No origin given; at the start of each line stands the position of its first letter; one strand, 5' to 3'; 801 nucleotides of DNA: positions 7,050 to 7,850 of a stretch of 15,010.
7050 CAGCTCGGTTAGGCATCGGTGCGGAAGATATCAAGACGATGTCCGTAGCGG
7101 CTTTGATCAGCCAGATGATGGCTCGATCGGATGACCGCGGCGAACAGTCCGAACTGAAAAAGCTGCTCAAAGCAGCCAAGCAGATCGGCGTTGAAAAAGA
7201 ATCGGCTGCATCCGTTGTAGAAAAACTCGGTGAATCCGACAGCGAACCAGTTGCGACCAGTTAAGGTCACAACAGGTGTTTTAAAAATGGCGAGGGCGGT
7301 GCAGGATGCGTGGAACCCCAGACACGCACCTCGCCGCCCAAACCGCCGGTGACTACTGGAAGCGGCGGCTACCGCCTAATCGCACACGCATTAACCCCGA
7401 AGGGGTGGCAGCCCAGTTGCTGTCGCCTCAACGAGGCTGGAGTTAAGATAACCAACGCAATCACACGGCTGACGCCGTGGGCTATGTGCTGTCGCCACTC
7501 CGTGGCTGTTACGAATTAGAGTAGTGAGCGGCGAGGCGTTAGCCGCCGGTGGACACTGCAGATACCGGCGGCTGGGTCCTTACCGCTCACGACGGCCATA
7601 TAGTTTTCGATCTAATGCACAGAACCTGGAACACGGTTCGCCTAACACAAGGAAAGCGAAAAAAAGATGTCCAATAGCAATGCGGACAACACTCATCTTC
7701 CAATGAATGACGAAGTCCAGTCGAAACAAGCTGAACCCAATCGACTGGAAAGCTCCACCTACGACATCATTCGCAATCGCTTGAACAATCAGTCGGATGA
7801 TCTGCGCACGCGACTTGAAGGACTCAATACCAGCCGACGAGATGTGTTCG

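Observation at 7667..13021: Giant single-AAA protein with an unrecognised beta-rich N-terminal domain and long coiled coil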

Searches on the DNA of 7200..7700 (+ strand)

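Call 76: search_rna_families(source=window, start=7200, end=7700, threshold=evalue, max_evalue=1, show_alignments=3)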
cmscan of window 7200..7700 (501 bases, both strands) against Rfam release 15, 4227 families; matches with E-value up to 1: 1.
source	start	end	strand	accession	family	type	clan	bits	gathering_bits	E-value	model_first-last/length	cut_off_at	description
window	7462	7507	+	RF01687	Acido-Lenti-1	Gene; sRNA;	-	38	37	3.7e-07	1-46/46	no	Acido-Lenti-1 RNA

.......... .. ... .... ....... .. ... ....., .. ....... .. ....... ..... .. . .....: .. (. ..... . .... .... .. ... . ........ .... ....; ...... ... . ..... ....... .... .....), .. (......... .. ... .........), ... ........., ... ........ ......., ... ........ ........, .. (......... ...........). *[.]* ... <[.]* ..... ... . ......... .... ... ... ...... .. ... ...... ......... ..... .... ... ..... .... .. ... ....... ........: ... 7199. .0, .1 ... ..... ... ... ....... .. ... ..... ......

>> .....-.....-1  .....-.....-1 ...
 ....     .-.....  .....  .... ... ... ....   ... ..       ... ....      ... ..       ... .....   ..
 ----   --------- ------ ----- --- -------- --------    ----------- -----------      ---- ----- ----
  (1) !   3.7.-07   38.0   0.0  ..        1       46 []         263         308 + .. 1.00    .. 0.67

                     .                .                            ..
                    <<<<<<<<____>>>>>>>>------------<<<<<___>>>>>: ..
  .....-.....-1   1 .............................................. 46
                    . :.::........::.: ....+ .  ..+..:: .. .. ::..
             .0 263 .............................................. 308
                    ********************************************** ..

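Call 80: build_rna_model(alignment_id=A5, structure=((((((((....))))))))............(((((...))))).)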
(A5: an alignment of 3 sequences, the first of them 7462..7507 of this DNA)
Model R1 built from alignment A5 (3 sequences, 46 columns); structure: as given.
model positions 46; base pairs 13; branch points 1; effective number of sequences 3; information 1.038 bits per position. Calibrated on 0.2 Mb of random sequence (short: E-values are rough).
structure used (alignment columns):
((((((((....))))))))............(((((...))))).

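Call 81: search_with_rna_model(model_id=R1, sources=[window, L001, L002, L003, L004, L005, L006, L007, L008, L009, L010, L011, L012, L013, L014, L015, L016, L017, L018, L019, L020, L021, L022, L023, L024, L025, L026, L027, L028, L029, L030, L031, L032, L033, L034, L035, L036, L037, L038, L039, L040, L041, L042, L043, L044, L045, L046, L047, L048, L049, L050, L051, L052, L053, L054, L055, L056, L057, L058, L059, L060, L061, L062, L063, L064, L065, L066, L067, L068, L069, L070, L071, L072, L073, L074, L075, L076, L077, L078, L079, L080, L081, L082, L084, L085, L086], max_evalue=0.1)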
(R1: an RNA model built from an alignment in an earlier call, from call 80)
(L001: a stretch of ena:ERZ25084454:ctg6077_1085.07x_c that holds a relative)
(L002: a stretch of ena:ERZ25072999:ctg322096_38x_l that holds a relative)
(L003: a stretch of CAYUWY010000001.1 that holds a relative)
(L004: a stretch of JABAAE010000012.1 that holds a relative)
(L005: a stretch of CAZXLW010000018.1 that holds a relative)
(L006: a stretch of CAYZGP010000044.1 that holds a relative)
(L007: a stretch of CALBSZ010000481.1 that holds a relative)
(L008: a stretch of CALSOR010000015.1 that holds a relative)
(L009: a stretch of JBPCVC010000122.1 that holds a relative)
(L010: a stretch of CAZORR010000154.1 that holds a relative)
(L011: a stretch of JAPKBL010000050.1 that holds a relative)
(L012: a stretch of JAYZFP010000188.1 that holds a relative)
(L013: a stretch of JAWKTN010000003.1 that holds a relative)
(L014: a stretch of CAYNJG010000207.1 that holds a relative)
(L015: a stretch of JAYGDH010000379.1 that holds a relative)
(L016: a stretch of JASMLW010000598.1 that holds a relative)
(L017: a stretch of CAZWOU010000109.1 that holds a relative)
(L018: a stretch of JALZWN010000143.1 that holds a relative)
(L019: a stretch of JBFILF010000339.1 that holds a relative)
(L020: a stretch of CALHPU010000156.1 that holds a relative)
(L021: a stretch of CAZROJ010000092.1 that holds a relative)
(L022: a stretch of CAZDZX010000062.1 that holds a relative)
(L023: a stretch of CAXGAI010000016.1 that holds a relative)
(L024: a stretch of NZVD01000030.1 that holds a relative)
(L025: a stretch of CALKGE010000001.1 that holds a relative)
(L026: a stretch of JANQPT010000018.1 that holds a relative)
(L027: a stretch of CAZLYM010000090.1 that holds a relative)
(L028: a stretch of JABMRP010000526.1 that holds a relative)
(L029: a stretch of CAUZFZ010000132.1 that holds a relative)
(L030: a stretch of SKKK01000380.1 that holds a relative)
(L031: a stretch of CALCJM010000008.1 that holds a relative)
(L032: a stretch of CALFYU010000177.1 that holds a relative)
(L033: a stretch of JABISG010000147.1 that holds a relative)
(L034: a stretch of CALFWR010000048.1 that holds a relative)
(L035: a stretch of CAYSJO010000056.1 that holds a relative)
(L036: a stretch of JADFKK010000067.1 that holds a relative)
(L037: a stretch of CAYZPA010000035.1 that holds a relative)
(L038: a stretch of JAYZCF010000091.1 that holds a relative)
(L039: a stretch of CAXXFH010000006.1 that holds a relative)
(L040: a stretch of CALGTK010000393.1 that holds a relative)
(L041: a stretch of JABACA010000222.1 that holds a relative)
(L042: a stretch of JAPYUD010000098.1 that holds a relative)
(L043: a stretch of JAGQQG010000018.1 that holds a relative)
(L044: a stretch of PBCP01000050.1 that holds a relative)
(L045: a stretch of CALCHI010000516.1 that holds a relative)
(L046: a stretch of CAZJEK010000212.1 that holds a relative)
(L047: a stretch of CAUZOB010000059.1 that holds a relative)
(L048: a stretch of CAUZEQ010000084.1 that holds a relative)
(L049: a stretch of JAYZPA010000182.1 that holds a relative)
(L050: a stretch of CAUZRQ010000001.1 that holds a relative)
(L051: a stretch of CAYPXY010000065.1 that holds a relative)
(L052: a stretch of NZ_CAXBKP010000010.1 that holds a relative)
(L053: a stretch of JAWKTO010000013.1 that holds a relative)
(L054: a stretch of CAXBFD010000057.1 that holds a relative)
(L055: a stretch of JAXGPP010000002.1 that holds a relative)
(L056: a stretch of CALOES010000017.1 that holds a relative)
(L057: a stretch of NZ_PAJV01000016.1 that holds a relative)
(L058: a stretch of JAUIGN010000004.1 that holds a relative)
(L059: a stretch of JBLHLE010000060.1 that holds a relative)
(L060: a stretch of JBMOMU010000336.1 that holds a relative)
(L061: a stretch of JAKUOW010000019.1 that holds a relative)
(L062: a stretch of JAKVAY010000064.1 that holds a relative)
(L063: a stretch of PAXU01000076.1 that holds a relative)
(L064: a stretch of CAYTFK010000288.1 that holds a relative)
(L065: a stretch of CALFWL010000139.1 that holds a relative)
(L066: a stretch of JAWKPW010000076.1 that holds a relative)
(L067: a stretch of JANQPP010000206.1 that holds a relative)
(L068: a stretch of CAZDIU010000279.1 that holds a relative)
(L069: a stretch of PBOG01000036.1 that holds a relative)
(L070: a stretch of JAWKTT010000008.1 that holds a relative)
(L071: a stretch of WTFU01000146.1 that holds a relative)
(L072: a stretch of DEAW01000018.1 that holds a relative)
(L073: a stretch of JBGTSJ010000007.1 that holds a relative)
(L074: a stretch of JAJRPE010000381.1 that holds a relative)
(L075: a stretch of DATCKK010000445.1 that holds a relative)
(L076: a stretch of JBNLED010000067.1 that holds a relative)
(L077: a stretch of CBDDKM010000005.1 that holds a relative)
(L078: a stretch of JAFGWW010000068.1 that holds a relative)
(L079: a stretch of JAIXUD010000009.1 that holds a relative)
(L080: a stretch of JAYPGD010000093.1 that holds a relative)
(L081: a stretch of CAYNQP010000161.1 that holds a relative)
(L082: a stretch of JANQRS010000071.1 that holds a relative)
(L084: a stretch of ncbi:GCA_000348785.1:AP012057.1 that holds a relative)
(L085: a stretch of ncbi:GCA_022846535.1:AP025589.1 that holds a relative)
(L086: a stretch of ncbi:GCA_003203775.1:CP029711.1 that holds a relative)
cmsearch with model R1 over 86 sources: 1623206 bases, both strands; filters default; matches with E-value up to 0.1: 12.
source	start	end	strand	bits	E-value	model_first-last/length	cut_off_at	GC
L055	9884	9929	+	68.9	3.9e-13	1-46/46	no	0.7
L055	9735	9780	-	67.8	6.9e-13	1-46/46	no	0.76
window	7462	7507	+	64.6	3.8e-12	1-46/46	no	0.67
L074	8952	9012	-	37.8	7.6e-06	1-46/46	no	0.62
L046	196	241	+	32.6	0.00012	1-46/46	no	0.74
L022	17478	17523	-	28.9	0.00093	1-46/46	no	0.54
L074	594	656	+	27.6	0.0018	1-46/46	no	0.62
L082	16545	16594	+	26.7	0.003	1-46/46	no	0.56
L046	1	26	-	25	0.0076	1-26/46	3'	0.65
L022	9623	9669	-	24.3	0.011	1-46/46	no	0.51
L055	9804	9855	-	21.3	0.055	1-46/46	no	0.73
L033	21272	21298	-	21.2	0.059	1-46/46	no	0.7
